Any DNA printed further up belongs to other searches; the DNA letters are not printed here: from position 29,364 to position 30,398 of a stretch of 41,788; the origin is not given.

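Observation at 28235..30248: Four-gene cargo operon next to attP that looks like spore-surface (exosporium/coat-like) proteins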

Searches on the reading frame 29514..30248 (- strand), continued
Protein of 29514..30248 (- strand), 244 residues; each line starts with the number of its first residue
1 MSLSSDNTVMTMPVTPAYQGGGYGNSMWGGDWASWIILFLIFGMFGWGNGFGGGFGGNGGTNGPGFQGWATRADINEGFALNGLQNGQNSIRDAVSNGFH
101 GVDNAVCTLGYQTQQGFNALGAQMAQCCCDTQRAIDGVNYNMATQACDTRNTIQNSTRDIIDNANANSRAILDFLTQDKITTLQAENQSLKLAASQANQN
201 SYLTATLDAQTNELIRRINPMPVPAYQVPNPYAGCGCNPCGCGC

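Call 79: find_encoding_contigs(protein=P0122, flank=8000, max_places=5)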
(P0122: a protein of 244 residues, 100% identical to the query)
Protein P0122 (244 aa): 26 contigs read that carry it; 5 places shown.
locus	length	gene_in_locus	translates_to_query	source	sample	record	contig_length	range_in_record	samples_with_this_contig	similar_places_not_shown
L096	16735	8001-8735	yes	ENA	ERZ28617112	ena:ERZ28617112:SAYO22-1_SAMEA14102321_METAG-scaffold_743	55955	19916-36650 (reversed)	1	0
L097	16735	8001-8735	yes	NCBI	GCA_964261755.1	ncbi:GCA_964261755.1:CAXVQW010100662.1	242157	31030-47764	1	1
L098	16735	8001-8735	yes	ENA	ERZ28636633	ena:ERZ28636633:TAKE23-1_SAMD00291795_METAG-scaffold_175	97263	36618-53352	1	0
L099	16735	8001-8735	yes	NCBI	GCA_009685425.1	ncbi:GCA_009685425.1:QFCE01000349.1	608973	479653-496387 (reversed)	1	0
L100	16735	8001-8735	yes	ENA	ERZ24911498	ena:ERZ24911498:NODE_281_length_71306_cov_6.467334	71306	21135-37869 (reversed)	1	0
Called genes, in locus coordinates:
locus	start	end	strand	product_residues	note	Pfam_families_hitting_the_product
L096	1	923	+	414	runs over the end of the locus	PF17957:Big_7 (weak), PF19077:Big_13 (weak), PF09136:Glucodextran_B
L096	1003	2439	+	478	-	-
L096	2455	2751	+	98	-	-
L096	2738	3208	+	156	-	-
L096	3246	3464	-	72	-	-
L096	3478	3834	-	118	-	-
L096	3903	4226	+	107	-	-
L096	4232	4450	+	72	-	PF16945:Phage_r1t_holin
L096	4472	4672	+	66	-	-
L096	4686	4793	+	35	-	-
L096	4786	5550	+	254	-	PF01510:Amidase_2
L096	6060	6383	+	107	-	PF04545:Sigma70_r4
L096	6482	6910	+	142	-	-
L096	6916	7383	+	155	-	-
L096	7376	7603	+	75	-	-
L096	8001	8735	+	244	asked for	-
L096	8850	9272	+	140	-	-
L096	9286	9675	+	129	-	-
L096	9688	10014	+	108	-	-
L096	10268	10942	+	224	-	PF00072:Response_reg, PF00486:Trans_reg_C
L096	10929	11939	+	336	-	PF13581:HATPase_c_2 (weak), PF02518:HATPase_c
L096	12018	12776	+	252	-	PF00005:ABC_tran, PF13304:AAA_21 (faint)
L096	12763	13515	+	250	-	-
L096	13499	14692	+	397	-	-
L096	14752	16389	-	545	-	PF03063:Prismane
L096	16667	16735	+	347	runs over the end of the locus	PF01212:Beta_elim_lyase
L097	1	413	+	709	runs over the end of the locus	-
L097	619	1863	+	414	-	PF17957:Big_7 (weak), PF19077:Big_13 (weak), PF09136:Glucodextran_B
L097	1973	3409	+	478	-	-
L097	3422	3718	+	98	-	-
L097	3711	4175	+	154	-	-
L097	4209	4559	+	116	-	PF10018:Med4 (weak)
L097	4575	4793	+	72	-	PF16945:Phage_r1t_holin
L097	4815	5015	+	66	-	-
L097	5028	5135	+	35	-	-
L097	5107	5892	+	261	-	PF01510:Amidase_2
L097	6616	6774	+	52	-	-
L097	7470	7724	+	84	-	-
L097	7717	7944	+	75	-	-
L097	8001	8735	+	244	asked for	-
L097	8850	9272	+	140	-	-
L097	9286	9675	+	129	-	-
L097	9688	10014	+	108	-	-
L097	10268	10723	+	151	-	PF00072:Response_reg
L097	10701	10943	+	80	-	PF00486:Trans_reg_C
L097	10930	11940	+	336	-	PF13581:HATPase_c_2 (weak), PF02518:HATPase_c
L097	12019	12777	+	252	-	PF00005:ABC_tran, PF13304:AAA_21 (faint)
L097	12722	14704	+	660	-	PF02687:FtsX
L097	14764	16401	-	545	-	PF03063:Prismane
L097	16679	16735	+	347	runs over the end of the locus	PF01212:Beta_elim_lyase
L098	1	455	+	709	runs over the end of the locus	-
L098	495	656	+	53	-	-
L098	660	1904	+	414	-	PF17957:Big_7 (weak), PF19077:Big_13 (weak), PF09136:Glucodextran_B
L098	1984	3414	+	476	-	-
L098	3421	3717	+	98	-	-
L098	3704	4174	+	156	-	-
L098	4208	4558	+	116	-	PF10018:Med4 (weak)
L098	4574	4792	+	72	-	PF16945:Phage_r1t_holin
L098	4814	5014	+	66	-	-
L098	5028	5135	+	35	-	-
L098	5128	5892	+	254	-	PF01510:Amidase_2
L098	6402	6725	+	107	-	PF04545:Sigma70_r4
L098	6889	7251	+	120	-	-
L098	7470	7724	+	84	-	-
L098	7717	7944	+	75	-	-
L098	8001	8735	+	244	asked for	-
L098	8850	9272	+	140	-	-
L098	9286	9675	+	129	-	-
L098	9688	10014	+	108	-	-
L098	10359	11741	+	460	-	PF04326:SLFN_AlbA_2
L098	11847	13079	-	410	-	PF00196:GerE, PF08281:Sigma70_r4_2 (weak)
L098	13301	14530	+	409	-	PF00108:Thiolase_N, PF00109:ketoacyl-synt (faint), PF02803:Thiolase_C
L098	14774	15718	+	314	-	PF06325:PrmA, PF05175:MTS, PF13489:Methyltransf_23 (faint), PF03602:Cons_hypoth95 (faint), PF13847:Methyltransf_31, PF13649:Methyltransf_25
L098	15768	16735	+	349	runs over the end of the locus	PF00149:Metallophos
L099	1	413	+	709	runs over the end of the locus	-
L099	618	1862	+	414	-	PF17957:Big_7 (weak), PF19077:Big_13 (weak), PF09136:Glucodextran_B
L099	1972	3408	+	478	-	-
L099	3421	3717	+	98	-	-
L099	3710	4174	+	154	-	-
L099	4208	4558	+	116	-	PF10018:Med4 (weak)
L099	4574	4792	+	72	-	PF16945:Phage_r1t_holin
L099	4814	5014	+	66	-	-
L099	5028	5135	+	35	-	-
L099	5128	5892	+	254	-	PF01510:Amidase_2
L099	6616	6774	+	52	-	-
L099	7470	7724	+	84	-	-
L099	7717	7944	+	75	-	-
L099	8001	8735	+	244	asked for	-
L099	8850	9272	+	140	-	-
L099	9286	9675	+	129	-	-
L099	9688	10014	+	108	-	-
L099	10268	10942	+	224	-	PF00072:Response_reg, PF00486:Trans_reg_C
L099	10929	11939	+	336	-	PF13581:HATPase_c_2 (weak), PF02518:HATPase_c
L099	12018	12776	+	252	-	PF00005:ABC_tran, PF13304:AAA_21 (faint)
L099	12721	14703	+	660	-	PF02687:FtsX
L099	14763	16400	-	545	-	PF03063:Prismane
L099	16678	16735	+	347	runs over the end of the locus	PF01212:Beta_elim_lyase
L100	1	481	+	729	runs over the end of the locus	-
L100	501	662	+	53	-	-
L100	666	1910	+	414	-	PF17957:Big_7 (weak), PF19077:Big_13 (weak), PF09136:Glucodextran_B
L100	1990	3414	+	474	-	-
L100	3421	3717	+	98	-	-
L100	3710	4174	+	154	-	-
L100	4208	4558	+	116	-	PF10018:Med4 (weak)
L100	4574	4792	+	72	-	PF16945:Phage_r1t_holin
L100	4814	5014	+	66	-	-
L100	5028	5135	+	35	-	-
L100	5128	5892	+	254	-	PF01510:Amidase_2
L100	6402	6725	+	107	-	PF04545:Sigma70_r4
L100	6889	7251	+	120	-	-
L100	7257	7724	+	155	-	-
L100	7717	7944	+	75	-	-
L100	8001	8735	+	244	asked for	-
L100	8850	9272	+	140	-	-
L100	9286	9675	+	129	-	-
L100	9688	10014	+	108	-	-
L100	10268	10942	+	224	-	PF00072:Response_reg, PF00486:Trans_reg_C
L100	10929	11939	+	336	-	PF13581:HATPase_c_2 (weak), PF02518:HATPase_c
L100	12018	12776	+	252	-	PF00005:ABC_tran, PF13304:AAA_21 (faint)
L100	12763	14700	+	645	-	PF02687:FtsX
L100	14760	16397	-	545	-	PF03063:Prismane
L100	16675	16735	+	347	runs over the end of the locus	PF01212:Beta_elim_lyase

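Call 80: search_protein_representatives(protein=window:29514-30248:-)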
Query: 244 residues. Proteins with E-value up to 0.001 (for the whole library): 1596; up to 1e-10: 762; up to 1e-30: 113. The best 150 are listed.
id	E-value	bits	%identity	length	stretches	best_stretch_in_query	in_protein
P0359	4.8e-85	301.7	68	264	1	1-244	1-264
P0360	3.4e-68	246.5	66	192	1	60-242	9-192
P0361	1.1e-64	234.9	99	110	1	1-110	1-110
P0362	1.1e-64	234.9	82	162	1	1-159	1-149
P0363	1.1e-64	234.9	79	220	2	132-244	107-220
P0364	1.9e-59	217.8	54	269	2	112-242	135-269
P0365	2.5e-58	214.2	56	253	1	4-233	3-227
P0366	2.9e-57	210.7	63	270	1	65-244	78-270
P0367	6.8e-56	206.2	76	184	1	1-131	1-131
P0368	1.6e-55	205.0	54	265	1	23-243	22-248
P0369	4.3e-55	203.6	57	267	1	4-242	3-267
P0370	7.7e-53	196.2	77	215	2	58-149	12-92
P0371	4.7e-52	193.6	57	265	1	2-242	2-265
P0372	4.8e-52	193.5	57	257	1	21-244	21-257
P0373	5.0e-52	193.5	55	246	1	6-241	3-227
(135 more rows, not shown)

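Call 89: predict_structure(alignment_id=A6)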
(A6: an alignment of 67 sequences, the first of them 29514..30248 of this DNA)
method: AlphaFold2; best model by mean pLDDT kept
length: 244 residues; sequences in the alignment: 67
mean_pLDDT: 71.5   pTM: 0.35
mean pLDDT of the five models: 71.5, 68.0, 67.2, 65.9, 63.9
residues with pLDDT >= 90: 72; 70-90: 70; 50-70: 33; < 50: 69
segments of 3 or more residues with pLDDT < 50: 1-30, 46-72, 74-76, 78-80, 242-244
pLDDT, mean of each block of 10 residues (from residue 1): 41 40 39 63 53 44 40 47 57 72 76 81 84 86 89 91 94 97 97 97 97 95 85 57 45
secondary structure, 60 per line:
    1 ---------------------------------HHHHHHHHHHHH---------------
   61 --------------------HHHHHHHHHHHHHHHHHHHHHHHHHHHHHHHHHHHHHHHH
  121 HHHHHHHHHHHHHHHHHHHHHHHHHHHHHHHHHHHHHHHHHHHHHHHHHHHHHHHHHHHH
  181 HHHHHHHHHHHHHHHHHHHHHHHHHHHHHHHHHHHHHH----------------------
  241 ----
elements in order: H34-45 H81-218

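Call 114: search_dna_similar(query=L002:5842-6456:+, collection=phages, mode=protein, max_rows=40, max_evalue=1e-8)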
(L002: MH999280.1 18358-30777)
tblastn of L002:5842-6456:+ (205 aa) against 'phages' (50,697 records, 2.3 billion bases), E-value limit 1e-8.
Records with a match: 19; places in all: 20; records where one place covers at least 80% of the query: 5.
Best place of each record, by identity: >=99% 1; 90-95% 2; 60-80% 3; <60% 13.
By first word of the organism name: Bacteriophage 8; Clostridium 6; Dulem 2; uncultured 2; bajarodcaudo 1.
By host as written in the record: - 11; Clostridium perfringens 3; Clostridium perfringens 2589 1; Clostridium perfringens 012 1; Clostridium perfringens JCM 1290 1; Propithecus coquereli 1; Varecia variegata 1.
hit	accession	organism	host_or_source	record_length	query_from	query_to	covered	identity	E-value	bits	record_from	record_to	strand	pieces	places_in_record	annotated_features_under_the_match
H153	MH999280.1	Clostridium phage CPD1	Clostridium perfringens 2589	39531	1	205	100%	100.0%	1e-104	335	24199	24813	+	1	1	hypothetical protein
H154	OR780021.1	Clostridium phage XP41-N3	Clostridium perfringens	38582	1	198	97%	91.9%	8e-92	298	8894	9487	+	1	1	hypothetical protein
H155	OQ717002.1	Clostridium phage vB_CpeS-17DYC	Clostridium perfringens 012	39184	1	201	98%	70.6%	6e-61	210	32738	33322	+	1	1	hypothetical protein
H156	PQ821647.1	Clostridium phage HMD-PC1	Clostridium perfringens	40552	1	201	98%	68.8%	4e-63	216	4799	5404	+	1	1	hypothetical protein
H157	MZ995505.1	Clostridium phage vB_CpeP_PMQ04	Clostridium perfringens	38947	1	201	98%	65.2%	8e-55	192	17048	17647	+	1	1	hypothetical protein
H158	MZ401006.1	Clostridium phage CPQ4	Clostridium perfringens JCM 1290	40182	1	113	55%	90.3%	3e-37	142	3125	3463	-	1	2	hypothetical protein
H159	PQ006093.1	bajarodcaudo virus 2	Neotoma bryanti feces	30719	83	195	55%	50.4%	5e-27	112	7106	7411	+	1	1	hypothetical protein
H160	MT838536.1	Bacteriophage sp.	human fecal samples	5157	83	198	57%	48.4%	2e-24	105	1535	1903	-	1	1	record has no annotation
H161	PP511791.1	Dulem virus 39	Propithecus coquereli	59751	83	195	55%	49.6%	2e-32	128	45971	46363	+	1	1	hypothetical protein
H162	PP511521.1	Dulem virus 36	Varecia variegata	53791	84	193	54%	50.9%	6e-27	112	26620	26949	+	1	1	hypothetical protein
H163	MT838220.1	Bacteriophage sp.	human fecal samples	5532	71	203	65%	33.1%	1e-14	77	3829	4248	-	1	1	record has no annotation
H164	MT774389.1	uncultured phage cr116_1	human feces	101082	55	202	72%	29.7%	1e-9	62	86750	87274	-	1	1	spike protein/glycoprotein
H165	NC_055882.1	uncultured phage cr116_1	human feces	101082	55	202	72%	29.7%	1e-9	62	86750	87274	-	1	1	spike protein/glycoprotein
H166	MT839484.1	Bacteriophage sp.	human fecal samples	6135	98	203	52%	40.6%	7e-16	81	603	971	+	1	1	record has no annotation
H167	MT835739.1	Bacteriophage sp.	human fecal samples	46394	84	202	58%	34.8%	3e-15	79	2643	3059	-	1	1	record has no annotation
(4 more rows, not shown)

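Call 116: search_protein_families(library=pfam, proteins=[L003:6280-6828:-, L002:5212-5832:+, L005:3943-4560:+], max_evalue=0.01)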
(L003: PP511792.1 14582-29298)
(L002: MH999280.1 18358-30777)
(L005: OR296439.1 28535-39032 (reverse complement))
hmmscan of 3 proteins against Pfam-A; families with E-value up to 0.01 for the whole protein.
L003:6280-6828:- (182 aa): 4 families
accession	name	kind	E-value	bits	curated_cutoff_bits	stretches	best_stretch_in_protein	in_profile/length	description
PF07463.16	NUMOD4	-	3.1e-15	56.6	23.4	1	2-50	1-48/49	NUMOD4 motif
PF13392.12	HNH_3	-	1.2e-06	28.5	24.8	1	79-104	21-46/46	HNH endonuclease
PF22083.2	I-HmuI_NUMOD-like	-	0.0022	18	27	1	143-177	11-45/46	DNA endonuclease I-HmuI-like, NUMOD-like domain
PF07453.19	NUMOD1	-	0.0062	17.2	22.8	0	130-164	2-36/37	NUMOD1 domain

L002:5212-5832:+ (207 aa): 0 families

L005:3943-4560:+ (206 aa): 4 families
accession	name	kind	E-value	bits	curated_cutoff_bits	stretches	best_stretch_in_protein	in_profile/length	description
PF07463.16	NUMOD4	-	5.6e-14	52.5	23.4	1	3-59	1-48/49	NUMOD4 motif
PF13392.12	HNH_3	-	5.4e-12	45.6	24.8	1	70-111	3-44/46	HNH endonuclease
PF07453.19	NUMOD1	-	0.00045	20.8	22.8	1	147-179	2-34/37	NUMOD1 domain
PF21063.2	Reovirus_L2_GTase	-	0.0046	16.7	27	1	131-171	120-160/247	Reovirus core-spike protein lambda-2 (L2), GTase domain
